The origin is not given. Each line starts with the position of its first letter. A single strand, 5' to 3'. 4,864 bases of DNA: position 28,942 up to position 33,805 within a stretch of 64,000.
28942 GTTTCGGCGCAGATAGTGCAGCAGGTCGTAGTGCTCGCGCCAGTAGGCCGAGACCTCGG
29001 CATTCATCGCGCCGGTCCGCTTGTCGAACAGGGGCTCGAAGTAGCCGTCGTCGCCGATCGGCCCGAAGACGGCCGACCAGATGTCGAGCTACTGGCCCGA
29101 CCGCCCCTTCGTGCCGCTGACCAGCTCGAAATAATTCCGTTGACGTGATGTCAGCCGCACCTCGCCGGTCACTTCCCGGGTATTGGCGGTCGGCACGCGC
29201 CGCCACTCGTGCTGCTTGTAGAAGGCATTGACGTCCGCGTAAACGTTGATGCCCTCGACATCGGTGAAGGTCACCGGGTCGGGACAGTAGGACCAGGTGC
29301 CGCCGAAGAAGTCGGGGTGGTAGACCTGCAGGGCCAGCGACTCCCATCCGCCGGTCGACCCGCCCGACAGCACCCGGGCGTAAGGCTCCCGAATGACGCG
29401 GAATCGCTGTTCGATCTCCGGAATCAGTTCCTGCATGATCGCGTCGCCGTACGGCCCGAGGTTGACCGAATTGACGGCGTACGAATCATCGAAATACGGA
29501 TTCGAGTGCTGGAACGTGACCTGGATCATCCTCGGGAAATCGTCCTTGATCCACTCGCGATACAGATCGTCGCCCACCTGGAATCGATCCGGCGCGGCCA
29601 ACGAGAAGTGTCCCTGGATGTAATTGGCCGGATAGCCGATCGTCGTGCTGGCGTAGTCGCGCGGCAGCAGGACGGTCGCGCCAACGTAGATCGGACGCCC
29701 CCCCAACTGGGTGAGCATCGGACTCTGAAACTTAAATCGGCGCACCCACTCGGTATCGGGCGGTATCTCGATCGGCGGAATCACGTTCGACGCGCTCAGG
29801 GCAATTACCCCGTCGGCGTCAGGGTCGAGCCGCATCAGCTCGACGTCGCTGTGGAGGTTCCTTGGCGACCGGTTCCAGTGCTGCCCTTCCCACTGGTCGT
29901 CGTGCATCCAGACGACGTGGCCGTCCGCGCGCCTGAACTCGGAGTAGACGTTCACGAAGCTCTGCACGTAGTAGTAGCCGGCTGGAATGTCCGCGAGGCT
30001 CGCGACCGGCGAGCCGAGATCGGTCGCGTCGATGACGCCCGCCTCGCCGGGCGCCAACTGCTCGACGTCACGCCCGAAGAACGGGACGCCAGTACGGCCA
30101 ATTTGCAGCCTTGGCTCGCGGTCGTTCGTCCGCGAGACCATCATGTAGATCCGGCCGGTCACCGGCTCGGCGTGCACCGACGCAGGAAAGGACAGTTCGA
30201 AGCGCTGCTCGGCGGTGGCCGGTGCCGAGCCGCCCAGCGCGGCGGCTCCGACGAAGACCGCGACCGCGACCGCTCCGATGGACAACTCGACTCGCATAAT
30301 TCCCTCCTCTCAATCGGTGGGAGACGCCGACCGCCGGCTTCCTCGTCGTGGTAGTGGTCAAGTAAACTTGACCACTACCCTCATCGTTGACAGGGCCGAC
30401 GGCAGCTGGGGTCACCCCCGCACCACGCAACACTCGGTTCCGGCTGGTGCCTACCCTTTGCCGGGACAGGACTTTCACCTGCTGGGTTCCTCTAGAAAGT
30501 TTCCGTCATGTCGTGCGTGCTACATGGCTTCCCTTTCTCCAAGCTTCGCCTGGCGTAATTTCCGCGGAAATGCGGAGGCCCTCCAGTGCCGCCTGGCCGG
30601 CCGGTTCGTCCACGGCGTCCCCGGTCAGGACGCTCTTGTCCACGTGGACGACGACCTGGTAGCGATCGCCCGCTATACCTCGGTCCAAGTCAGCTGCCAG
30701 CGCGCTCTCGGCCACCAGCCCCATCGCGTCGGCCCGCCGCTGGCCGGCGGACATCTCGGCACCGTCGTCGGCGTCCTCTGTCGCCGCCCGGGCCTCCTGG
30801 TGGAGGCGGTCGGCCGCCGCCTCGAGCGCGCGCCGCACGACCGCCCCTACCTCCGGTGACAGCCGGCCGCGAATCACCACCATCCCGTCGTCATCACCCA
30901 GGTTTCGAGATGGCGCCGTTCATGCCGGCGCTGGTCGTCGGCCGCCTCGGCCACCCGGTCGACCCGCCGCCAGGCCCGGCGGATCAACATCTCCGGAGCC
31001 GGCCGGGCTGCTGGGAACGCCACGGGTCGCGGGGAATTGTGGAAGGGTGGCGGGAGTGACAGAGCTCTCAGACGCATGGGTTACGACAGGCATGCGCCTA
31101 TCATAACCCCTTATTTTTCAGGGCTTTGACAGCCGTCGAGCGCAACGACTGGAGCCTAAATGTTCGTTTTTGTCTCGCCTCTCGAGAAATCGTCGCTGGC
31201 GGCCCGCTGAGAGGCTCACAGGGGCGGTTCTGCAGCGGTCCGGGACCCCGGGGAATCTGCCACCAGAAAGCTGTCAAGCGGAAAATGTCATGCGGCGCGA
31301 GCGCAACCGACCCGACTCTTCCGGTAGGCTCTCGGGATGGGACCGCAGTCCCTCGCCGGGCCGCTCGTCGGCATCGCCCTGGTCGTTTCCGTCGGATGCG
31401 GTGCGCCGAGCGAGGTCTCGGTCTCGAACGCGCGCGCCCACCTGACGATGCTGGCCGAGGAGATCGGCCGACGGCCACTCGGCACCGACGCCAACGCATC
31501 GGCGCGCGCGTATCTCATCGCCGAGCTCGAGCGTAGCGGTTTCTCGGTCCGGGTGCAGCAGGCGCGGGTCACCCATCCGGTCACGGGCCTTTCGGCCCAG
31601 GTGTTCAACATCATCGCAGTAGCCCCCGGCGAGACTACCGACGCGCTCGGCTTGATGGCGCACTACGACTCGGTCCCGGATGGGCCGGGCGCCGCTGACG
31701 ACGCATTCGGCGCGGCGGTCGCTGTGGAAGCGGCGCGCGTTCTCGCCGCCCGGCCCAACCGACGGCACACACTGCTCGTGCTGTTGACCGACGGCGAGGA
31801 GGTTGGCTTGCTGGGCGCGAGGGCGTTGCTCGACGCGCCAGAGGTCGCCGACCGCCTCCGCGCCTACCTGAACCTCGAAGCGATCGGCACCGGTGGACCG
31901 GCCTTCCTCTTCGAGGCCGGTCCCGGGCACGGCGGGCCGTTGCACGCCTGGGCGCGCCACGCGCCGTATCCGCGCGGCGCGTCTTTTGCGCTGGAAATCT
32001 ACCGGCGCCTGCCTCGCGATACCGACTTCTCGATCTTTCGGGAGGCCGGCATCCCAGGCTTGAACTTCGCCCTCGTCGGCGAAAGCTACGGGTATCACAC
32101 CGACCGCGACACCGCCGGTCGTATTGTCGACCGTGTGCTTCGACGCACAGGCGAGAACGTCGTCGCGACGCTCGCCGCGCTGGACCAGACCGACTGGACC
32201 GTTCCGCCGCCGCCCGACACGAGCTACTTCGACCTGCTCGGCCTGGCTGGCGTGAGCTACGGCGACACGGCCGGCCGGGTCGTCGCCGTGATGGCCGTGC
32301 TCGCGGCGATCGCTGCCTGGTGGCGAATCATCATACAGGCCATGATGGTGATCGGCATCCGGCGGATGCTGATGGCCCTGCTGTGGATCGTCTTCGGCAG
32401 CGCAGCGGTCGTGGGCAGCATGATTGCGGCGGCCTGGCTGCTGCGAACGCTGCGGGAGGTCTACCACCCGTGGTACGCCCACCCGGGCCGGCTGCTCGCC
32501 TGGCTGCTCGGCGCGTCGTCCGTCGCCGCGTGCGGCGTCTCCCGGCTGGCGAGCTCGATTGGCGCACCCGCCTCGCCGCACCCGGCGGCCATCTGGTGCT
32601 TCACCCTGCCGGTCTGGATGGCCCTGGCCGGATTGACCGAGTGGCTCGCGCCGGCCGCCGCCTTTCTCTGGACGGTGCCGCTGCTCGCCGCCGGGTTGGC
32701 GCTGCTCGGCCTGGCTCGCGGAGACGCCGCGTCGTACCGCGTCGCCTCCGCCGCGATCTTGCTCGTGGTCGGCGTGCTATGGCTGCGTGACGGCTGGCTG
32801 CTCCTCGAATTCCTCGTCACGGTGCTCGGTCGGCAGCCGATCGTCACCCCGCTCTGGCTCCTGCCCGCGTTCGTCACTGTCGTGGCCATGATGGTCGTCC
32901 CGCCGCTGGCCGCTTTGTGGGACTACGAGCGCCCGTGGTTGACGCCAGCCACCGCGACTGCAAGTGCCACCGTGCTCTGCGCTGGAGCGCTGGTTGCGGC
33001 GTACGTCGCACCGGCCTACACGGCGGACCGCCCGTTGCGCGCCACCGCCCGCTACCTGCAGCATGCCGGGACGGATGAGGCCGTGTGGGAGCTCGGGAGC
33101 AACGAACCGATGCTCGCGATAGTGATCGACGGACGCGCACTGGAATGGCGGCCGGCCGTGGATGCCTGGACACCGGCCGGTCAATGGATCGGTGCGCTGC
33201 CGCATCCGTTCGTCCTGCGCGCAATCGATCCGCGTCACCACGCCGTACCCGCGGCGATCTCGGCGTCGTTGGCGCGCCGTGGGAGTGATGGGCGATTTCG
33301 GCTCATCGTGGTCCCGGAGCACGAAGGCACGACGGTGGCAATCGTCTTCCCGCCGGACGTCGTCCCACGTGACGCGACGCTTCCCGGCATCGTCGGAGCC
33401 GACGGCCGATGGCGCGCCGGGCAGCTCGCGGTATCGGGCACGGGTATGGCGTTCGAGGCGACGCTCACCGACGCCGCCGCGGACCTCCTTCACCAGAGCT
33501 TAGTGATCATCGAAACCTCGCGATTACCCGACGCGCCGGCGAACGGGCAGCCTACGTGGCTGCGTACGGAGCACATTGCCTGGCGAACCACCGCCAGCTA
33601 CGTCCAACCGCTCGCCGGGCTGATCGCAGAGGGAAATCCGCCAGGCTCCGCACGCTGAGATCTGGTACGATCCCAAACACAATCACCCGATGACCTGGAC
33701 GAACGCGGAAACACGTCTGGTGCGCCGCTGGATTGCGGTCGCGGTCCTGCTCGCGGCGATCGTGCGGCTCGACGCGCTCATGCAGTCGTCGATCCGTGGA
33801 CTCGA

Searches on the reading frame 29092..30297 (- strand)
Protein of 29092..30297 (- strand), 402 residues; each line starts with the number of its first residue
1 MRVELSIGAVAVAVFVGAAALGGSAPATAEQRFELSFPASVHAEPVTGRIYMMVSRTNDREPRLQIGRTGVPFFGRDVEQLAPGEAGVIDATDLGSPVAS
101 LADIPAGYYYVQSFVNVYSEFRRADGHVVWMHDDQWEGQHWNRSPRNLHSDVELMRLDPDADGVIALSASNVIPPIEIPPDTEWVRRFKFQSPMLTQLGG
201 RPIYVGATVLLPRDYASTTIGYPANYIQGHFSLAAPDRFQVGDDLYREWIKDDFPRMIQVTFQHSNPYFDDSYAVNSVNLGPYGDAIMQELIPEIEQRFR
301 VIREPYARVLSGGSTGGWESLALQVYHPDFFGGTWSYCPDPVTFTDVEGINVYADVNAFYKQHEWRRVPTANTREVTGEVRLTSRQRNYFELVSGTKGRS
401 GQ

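Call 39: search_protein_families(library=pfam, proteins=[window:29092-30297:-], max_evalue=0.00001)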
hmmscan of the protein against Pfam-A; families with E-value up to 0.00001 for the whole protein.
window:29092-30297:- (402 aa): 1 family
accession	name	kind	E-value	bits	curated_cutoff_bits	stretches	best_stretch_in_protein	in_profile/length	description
PF00756.26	Esterase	-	5.2e-07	30.1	22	1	207-338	10-147/251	Putative esterase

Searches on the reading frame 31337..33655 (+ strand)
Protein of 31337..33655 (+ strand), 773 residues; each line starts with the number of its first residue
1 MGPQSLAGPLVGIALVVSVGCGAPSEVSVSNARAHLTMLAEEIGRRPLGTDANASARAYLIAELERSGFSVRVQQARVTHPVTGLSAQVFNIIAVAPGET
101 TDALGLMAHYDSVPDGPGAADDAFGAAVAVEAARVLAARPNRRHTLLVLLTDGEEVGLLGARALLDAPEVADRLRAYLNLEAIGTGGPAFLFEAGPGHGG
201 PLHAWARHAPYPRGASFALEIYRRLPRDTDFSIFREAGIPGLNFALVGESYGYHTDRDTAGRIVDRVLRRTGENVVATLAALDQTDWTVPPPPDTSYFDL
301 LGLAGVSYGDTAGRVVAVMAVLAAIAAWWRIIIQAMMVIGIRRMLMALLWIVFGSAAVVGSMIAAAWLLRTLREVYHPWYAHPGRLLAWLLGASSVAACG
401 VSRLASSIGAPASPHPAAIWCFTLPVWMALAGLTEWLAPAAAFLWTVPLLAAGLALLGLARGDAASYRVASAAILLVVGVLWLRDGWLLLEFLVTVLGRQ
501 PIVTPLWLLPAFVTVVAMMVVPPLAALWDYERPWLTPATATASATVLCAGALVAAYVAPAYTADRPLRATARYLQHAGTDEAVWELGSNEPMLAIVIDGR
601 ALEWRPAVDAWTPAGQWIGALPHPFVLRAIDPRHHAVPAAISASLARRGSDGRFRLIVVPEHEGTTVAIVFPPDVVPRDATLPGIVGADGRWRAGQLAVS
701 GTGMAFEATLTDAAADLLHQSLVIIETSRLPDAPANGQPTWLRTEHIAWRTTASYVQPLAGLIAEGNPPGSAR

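Call 40: search_protein_families(library=pfam, proteins=[window:31337-33655:+], max_evalue=0.00001)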
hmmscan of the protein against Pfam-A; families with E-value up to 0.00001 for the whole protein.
window:31337-33655:+ (773 aa): 2 families
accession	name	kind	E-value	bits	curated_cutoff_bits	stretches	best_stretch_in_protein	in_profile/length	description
PF04389.22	Peptidase_M28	-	1.1e-41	143.2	21.3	1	91-277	1-191/193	Peptidase family M28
PF01546.33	Peptidase_M20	-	5.3e-07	30.2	24.6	1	106-181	2-96/206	Peptidase family M20/M25/M40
